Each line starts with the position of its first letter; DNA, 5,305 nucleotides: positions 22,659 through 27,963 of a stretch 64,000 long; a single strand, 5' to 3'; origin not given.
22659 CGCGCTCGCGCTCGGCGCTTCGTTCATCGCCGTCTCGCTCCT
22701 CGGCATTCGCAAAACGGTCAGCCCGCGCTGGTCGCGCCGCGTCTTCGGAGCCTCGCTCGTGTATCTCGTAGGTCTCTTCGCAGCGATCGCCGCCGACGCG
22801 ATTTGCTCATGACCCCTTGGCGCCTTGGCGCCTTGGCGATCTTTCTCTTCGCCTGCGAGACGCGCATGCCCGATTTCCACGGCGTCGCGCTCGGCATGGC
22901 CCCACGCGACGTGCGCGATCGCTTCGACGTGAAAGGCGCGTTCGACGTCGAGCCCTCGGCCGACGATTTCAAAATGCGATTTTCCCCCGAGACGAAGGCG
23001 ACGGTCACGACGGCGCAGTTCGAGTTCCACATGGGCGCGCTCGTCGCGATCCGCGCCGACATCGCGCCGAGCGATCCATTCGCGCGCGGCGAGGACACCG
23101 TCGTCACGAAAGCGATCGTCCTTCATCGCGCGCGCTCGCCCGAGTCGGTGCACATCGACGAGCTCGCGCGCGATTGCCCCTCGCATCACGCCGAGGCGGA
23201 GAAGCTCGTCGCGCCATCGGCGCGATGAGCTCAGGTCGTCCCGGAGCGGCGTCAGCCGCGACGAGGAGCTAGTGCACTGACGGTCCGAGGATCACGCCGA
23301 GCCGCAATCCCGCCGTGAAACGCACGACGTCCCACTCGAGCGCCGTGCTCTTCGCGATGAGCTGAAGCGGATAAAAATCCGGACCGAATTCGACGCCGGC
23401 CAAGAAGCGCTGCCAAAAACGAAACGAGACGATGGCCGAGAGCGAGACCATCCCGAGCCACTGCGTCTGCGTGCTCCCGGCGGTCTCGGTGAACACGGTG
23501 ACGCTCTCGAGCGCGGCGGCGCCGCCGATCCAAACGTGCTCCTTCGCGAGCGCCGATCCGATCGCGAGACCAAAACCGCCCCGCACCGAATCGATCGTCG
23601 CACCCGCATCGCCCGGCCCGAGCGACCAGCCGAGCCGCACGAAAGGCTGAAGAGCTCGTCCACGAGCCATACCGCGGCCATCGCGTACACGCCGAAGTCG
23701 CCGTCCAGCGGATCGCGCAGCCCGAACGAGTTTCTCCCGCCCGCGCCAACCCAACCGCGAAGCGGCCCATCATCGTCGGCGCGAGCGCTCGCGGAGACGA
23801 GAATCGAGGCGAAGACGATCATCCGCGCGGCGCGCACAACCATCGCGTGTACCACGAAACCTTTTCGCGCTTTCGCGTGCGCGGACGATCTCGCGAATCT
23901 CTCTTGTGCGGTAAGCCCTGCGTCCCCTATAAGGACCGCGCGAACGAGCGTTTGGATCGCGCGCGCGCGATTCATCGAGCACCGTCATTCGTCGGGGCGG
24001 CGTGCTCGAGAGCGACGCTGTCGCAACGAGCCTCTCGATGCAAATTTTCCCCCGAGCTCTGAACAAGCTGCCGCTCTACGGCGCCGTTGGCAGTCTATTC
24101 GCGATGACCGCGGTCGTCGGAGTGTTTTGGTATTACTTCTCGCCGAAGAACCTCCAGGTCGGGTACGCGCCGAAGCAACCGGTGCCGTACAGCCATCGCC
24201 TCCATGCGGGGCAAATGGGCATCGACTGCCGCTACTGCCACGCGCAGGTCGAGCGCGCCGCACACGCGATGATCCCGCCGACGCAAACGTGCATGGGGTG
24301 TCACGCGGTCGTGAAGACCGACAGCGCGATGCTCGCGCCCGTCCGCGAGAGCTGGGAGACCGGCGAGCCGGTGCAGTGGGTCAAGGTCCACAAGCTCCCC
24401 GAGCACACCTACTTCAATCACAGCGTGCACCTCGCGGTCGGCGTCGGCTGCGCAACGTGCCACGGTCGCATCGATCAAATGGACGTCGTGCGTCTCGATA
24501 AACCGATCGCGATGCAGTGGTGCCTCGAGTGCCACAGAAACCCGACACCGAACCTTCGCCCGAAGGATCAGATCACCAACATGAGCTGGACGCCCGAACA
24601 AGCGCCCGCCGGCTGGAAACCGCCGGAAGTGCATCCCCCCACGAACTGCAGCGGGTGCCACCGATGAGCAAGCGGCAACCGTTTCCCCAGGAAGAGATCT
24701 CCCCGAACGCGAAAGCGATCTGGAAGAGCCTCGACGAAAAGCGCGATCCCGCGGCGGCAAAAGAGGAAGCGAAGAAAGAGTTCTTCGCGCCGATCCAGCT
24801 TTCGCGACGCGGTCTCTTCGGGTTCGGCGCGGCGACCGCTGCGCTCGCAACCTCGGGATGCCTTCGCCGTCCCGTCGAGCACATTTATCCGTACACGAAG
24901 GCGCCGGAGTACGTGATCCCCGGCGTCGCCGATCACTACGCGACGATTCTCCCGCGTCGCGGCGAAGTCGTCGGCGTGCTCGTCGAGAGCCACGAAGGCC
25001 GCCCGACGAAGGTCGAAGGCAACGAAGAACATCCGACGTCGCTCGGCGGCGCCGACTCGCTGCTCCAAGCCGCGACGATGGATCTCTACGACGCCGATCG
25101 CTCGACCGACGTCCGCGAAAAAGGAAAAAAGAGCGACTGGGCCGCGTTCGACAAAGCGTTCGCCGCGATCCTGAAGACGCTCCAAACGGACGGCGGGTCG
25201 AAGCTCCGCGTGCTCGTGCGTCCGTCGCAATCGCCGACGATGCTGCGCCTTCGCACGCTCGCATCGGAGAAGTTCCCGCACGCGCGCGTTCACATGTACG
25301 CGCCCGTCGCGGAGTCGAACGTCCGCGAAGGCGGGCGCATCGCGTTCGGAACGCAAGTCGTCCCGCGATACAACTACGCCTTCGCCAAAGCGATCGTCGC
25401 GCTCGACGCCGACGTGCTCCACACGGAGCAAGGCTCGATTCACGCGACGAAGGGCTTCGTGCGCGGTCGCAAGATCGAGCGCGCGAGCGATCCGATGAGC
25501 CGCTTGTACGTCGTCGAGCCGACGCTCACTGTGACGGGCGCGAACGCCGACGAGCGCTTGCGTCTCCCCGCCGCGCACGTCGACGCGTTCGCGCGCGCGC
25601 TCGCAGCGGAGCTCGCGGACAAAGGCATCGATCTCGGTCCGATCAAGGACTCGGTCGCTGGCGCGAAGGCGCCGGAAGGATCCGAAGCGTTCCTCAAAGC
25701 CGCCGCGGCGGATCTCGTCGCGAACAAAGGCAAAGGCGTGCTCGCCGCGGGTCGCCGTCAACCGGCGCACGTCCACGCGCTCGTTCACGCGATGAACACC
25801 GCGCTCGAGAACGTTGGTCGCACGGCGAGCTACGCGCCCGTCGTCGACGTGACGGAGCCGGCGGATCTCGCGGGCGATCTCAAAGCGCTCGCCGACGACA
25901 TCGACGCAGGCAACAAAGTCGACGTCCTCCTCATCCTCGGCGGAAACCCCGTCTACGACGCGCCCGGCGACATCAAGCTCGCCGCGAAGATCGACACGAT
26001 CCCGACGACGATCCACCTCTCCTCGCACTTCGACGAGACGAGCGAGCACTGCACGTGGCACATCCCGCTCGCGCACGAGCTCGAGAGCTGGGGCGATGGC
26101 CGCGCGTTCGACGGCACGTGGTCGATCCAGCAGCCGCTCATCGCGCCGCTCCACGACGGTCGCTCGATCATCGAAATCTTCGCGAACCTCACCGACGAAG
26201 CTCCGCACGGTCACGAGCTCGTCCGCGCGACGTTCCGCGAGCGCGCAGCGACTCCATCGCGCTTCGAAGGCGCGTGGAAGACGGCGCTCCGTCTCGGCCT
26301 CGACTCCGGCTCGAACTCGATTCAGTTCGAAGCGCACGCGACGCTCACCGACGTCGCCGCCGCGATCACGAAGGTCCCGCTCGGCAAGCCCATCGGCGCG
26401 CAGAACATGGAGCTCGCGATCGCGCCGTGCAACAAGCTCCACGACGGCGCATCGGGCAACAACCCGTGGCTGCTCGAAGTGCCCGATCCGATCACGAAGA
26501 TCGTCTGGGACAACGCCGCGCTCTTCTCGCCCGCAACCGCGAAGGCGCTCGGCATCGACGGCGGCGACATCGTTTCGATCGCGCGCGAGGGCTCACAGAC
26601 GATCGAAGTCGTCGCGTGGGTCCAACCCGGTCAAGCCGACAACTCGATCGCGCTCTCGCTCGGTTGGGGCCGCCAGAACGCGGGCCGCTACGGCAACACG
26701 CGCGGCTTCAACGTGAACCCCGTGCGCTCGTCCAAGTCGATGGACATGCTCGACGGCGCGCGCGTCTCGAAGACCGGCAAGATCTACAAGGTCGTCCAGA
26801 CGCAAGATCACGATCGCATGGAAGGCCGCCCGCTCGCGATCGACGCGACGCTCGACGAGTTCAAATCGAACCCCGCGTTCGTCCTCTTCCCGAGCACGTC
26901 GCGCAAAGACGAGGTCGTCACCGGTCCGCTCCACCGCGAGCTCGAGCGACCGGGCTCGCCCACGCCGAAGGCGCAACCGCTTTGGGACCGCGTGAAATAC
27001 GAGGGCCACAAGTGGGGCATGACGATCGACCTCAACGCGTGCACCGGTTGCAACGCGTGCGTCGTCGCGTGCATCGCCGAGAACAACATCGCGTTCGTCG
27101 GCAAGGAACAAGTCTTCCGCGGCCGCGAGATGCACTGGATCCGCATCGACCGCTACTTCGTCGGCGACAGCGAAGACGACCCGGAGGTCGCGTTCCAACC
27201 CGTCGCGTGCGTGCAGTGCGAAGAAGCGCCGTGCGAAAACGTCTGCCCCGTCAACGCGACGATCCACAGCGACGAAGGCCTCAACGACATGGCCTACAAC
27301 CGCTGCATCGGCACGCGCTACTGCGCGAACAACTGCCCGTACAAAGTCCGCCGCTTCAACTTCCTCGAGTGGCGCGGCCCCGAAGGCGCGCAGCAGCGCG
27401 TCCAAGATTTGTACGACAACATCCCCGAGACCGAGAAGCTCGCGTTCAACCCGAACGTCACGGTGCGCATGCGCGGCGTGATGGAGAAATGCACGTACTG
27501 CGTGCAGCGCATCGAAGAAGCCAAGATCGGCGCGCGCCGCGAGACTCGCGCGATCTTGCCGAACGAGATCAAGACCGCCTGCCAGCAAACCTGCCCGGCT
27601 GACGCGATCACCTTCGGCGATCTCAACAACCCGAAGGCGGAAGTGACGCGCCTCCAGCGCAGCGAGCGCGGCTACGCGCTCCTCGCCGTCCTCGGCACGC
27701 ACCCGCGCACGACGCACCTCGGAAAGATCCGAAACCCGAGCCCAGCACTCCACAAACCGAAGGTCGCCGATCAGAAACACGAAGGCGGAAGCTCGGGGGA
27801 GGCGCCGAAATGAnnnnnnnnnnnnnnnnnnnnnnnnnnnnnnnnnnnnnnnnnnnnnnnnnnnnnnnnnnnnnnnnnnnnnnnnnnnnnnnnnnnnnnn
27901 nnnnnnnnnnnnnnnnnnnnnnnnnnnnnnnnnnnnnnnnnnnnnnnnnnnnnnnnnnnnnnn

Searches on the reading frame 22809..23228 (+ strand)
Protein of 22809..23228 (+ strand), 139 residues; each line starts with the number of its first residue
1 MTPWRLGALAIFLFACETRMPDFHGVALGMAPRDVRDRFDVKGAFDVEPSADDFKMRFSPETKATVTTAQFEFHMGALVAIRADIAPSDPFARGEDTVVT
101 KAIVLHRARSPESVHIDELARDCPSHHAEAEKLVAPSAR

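Call 12: search_protein_families(library=ncbifam, proteins=[window:22809-23228:+], max_evalue=0.01)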
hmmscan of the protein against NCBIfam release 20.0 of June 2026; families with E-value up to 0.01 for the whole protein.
window:22809-23228:+ (139 aa): 0 families

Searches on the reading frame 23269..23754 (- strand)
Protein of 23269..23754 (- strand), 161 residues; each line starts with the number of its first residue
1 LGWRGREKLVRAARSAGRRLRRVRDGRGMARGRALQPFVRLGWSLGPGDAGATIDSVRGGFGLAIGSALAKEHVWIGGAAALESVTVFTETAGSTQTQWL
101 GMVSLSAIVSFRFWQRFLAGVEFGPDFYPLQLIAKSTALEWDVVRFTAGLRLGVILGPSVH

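Call 18: search_protein_families(library=pfam, proteins=[window:23269-23754:-], max_evalue=0.001)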
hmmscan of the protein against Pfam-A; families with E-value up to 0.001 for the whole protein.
window:23269-23754:- (161 aa): 0 families

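Call 73: search_protein_representatives(protein=window:23269-23754:-)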
Query: 161 residues. Proteins with E-value up to 0.001 (for the whole library): 44; up to 1e-10: 14; up to 1e-30: 1. The best 44 are listed.
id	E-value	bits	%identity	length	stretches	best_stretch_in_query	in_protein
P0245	5.0e-73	260.8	99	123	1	39-161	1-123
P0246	8.7e-27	110.5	50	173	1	30-156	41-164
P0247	9.0e-21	90.9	42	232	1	31-158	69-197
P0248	2.3e-15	73.3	44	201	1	33-157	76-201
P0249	3.8e-14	69.4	37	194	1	38-159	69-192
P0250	6.3e-14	68.7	36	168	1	35-159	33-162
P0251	1.4e-13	67.6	38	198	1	33-156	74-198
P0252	2.8e-13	66.6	59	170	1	31-109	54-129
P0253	4.4e-13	65.9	39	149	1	28-157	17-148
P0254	1.1e-12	64.6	38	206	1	34-160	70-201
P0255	1.0e-11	61.5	46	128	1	42-160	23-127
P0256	1.2e-11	61.3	40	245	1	25-156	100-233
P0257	4.5e-11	59.4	38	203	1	34-159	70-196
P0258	7.9e-11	58.6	35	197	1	32-159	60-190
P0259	1.2e-09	54.8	36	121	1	35-155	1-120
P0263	2.6e-08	50.4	31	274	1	25-155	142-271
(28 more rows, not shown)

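Call 74: search_protein_families(library=pfam, proteins=[P0246, P0247, P0248, P0249, P0251, P0254, P0256, P0263], max_evalue=0.1)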
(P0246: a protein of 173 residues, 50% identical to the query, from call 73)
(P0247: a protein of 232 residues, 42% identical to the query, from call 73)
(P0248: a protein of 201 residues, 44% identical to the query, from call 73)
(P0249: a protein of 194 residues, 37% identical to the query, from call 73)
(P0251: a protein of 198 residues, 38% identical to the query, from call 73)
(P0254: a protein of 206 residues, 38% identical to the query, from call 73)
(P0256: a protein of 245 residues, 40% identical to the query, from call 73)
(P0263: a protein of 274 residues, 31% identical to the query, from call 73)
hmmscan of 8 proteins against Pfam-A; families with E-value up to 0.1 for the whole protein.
P0246 (173 aa): 0 families

P0247 (232 aa): 0 families

P0248 (201 aa): 0 families

P0249 (194 aa): 0 families

P0251 (198 aa): 0 families

P0254 (206 aa): 0 families

P0256 (245 aa): 0 families

P0263 (274 aa): 0 families

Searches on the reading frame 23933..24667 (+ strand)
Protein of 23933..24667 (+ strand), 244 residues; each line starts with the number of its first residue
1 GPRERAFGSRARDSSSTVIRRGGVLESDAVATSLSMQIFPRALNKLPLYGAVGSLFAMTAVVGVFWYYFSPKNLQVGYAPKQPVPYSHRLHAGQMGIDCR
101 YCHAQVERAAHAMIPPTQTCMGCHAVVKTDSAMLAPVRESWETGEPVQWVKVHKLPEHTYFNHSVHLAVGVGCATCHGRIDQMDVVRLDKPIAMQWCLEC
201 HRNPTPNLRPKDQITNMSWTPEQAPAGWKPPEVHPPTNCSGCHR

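Call 5: search_protein_families(library=pfam, proteins=[window:23933-24667:+], max_evalue=0.01)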
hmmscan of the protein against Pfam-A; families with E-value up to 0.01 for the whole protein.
window:23933-24667:+ (244 aa): 7 families
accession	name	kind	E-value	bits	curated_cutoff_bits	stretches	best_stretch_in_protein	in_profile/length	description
PF14522.11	Cytochrome_C7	-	3.9e-13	49.4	24.8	2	160-244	2-67/67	Cytochrome c7 and related cytochrome c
PF14537.11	Cytochrom_c3_2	-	1.8e-10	41.6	25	2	165-244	1-65/79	Cytochrome c3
PF02085.21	Cytochrom_CIII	-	4.5e-10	40.2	22.9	2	155-244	17-83/101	Class III cytochrome C family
PF22113.1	Mtrc-MtrF_II-IV_dom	-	9.9e-06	25.6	30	1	98-243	8-127/176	Outer membrane cytochrome MtrC/MtrF-like, domains II/IV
PF09699.15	Paired_CXXCH_1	-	0.0033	17.5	20.6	0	98-127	8-39/41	Doubled CXXCH motif (Paired_CXXCH_1)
PF02335.20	Cytochrom_C552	-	0.0063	16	24.1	1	154-210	228-291/438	Cytochrome c552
PF17466.7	NinD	-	0.0089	16.5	35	0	186-208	16-38/57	Family of unknown function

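Call 12: search_protein_families(library=ncbifam, proteins=[window:24038-24667:+], max_evalue=0.01)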
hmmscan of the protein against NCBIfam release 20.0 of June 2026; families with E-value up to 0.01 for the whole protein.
window:24038-24667:+ (209 aa): 5 families
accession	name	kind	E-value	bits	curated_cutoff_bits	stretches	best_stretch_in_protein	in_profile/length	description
NF041781.1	mnquin_red_QrcA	equivalog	2.3e-19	69.7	180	1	32-152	16-134/174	menaquinone reductase multiheme cytochrome c subunit QrcA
TIGR03508.1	decahem_SO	subfamily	9.5e-06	25.3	192.2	1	115-169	74-127/258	DmsE family decaheme c-type cytochrome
NF043011.1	CytC7_Geobact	equivalog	7e-05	23.2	120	0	124-168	33-76/89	cytochrome c7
NF041028.1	decahem_GSU2203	exception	0.00035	19.9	325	1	116-168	106-157/317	GSU2203 family decaheme c-type cytochrome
TIGR03507.1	decahem_SO1788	subfamily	0.0019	16.7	209.3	1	63-208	491-624/672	OmcA/MtrC family decaheme c-type cytochrome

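Call 77: search_solved_structures(query=window:24038-24667:+, max_evalue=0.001)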
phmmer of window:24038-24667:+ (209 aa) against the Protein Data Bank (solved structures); distinct sequences matched with E-value up to 0.001: 4.
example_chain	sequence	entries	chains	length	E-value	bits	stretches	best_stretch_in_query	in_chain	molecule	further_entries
6f0k_A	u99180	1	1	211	2.9e-73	249.4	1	2-208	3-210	Cytochrome c family protein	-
6lod_A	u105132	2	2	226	2.5e-61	210.3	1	2-209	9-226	MULTIHEME_CYTC domain-containing protein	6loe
8k9e_A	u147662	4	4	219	4.2e-58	199.8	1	2-209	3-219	Cytochrome c7-like domain-containing protein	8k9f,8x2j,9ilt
6btm_A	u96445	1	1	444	5.6e-30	107.8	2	109-169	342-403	Alternative Complex III subunit A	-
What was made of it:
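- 24038..24667 (+): actA, pentaheme cytochrome c with an N-terminal TM helix. Matches 6F0K_A at E=2.9e-73 over the full length (call 77).
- On Alternative complex III (ACIII, Act): 6F0K_A at E=2.9e-73 over residues 2-208 (call 77).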

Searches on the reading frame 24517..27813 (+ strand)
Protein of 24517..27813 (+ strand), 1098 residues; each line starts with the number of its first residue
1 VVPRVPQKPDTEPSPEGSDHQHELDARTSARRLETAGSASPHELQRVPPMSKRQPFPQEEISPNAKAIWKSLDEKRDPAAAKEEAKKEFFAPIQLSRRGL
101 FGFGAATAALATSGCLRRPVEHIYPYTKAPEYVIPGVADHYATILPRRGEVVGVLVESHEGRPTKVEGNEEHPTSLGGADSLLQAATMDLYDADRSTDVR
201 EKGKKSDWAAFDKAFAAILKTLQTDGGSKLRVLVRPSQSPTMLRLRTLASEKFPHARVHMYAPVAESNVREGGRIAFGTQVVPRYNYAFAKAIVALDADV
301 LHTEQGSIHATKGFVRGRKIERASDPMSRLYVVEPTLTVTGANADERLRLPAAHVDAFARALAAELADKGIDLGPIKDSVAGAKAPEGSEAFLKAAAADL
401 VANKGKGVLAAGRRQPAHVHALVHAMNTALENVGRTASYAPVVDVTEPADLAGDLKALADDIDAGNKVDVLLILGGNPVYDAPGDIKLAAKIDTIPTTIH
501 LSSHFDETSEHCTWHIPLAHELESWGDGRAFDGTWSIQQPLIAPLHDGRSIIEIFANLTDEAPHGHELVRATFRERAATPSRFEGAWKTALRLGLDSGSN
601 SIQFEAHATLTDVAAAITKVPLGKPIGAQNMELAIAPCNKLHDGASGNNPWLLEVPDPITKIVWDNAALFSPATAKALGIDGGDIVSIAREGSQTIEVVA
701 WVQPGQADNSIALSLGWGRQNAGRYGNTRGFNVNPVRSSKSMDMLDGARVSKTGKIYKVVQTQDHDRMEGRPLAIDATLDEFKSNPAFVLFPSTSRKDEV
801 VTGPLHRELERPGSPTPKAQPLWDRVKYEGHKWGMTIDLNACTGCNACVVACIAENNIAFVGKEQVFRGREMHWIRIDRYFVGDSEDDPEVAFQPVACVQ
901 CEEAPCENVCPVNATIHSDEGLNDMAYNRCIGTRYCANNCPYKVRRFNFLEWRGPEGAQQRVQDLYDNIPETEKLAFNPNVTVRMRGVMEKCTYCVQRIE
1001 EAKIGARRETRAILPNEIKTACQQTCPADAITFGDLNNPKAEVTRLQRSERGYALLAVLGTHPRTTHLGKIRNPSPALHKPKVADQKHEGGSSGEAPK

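Call 5: search_protein_families(library=pfam, proteins=[window:24517-27813:+], max_evalue=0.01)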
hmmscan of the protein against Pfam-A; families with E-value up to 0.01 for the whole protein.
window:24517-27813:+ (1098 aa): 9 families
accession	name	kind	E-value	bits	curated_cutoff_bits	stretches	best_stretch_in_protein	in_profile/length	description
PF12838.12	Fer4_7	-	6.9e-14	52.5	27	2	842-914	2-52/52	4Fe-4S dicluster domain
PF12837.12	Fer4_6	-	1.1e-06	28.8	25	1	836-854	3-21/24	4Fe-4S binding domain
PF13183.11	Fer4_8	-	1.2e-06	29.4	27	1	839-913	2-67/68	4Fe-4S dicluster domain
PF13247.11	Fer4_11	-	3e-06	27.8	26.2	1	891-948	3-62/100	4Fe-4S dicluster domain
PF13237.11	Fer4_10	-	1.8e-05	25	25.5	1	893-941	4-53/53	4Fe-4S dicluster domain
PF25160.1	LdpA_Fe-S-bd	-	5e-05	23.4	27.6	0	903-943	6-41/49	LdpA Fe-S cluster-binding domain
PF01568.27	Molydop_binding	-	0.00014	22.3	26.8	1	668-737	32-93/110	Molydopterin dinucleotide binding domain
PF12797.12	Fer4_2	-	0.00046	20.4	24.5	1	833-852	1-20/22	4Fe-4S binding domain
PF13187.11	Fer4_9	-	0.00058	20.3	27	1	841-914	1-51/52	4Fe-4S dicluster domain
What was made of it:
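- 24664..27813 (+): actB, with a Tat signal (SRRGLF), a molybdopterin-like B1 domain and an Fe-S B2 domain. ATGA overlap with actA. Pfam Fer4_7 and other Fer4 families (call 5).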

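Call 12: search_protein_families(library=ncbifam, proteins=[window:24664-27813:+], max_evalue=0.01)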
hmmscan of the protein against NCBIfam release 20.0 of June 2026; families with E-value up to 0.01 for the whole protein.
window:24664-27813:+ (1049 aa): 41 families (the best 25 are shown)
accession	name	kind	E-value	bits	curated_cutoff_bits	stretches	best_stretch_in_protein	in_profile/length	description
NF041782.1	mnquin_red_QrcC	equivalog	4.4e-58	196.8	400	1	784-1019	1-225/239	menaquinone reductase iron-sulfur cluster-binding subunit QrcC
NF045797.1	DsrO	equivalog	6.3e-37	127.2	200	2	778-914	38-168/235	sulfate reduction electron transfer complex DsrMKJOP subunit DsrO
TIGR03149.1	cyt_nit_nrfC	equivalog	1.6e-25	89.8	377.6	2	777-899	32-145/225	cytochrome c nitrite reductase Fe-S protein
NF041783.2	mnquin_red_QrcB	equivalog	9.5e-25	86.8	440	1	102-687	63-671/695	menaquinone reductase molybdopterin-binding-like subunit QrcB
NF041715.1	arsenate_red_ArrB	equivalog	7.5e-24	84.6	450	1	783-1017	2-223/233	arsenate respiratory reductase iron-sulfur subunit ArrB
NF011569.0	PRK14993.1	equivalog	4.4e-20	72.2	416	1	780-899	40-150/244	tetrathionate reductase subunit TtrB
TIGR02951.1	DMSO_dmsB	equivalog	3.4e-17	62.9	214.1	1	784-899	2-115/161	DMSO/selenate family reductase complex B subunit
NF008134.0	PRK10882.1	equivalog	5.1e-17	61.9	263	1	782-902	37-167/329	hydrogenase 2 operon protein HybA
NF038355.1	FDH3_beta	equivalog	3.5e-15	56.5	240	1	787-898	6-103/180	formate dehydrogenase FDH3 subunit beta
TIGR01582.1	FDH-beta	equivalog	2.1e-12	46.8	334.7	1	786-900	24-145/283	formate dehydrogenase subunit beta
NF009408.0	PRK12769.1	equivalog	3.8e-11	41.8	1003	1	789-895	8-101/659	formate-dependent uric acid utilization protein AegA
NF045715.1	sulf_resp_HmcB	equivalog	6.7e-11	41.8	420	1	784-901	37-159/307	sulfate respiration complex iron-sulfur protein HmcB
TIGR03478.1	DMSO_red_II_bet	subfamily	1e-10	41.1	480.7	1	845-900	127-183/321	DMSO reductase family type II enzyme, iron-sulfur subunit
NF007382.0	PRK09898.1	equivalog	3.6e-09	36.5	213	1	790-896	65-171/208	ferredoxin-like protein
NF009451.0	PRK12809.1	equivalog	3.9e-09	35.3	1154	1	789-895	8-101/639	formate-dependent uric acid utilization protein YgfT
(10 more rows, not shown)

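Call 76: search_solved_structures(query=window:24664-27813:+, max_evalue=1e-10)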
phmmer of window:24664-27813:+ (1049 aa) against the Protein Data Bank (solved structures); distinct sequences matched with E-value up to 1e-10: 6.
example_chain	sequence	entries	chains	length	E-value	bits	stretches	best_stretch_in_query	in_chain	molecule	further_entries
8k9e_B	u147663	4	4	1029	6.1e-246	822.3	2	18-631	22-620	Fe-S-cluster-containing hydrogenase components 1-like protein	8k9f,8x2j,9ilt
6f0k_B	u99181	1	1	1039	4.7e-242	809.4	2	14-672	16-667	Fe-S-cluster-containing hydrogenase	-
6lod_B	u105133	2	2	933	1.9e-230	771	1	66-1034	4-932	Fe-S-cluster-containing hydrogenase components 1-like protein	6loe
6btm_B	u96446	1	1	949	1.5e-134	453.6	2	69-837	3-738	Alternative Complex III subunit B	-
6cz7_B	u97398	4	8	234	1.3e-18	69.7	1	784-1019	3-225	4Fe-4S ferredoxin, iron-sulfur binding domain protein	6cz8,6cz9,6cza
2vpw_B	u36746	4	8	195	2.7e-16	62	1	783-897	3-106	NRFC PROTEIN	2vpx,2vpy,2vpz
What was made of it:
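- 24664..27813 (+): Matches 8K9E_B at E=6e-246 and 6F0K_B at E=5e-242 (call 76).
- On Alternative complex III (ACIII, Act): 8K9E_B at E=6e-246 and 6F0K_B at E=5e-242 (call 76).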
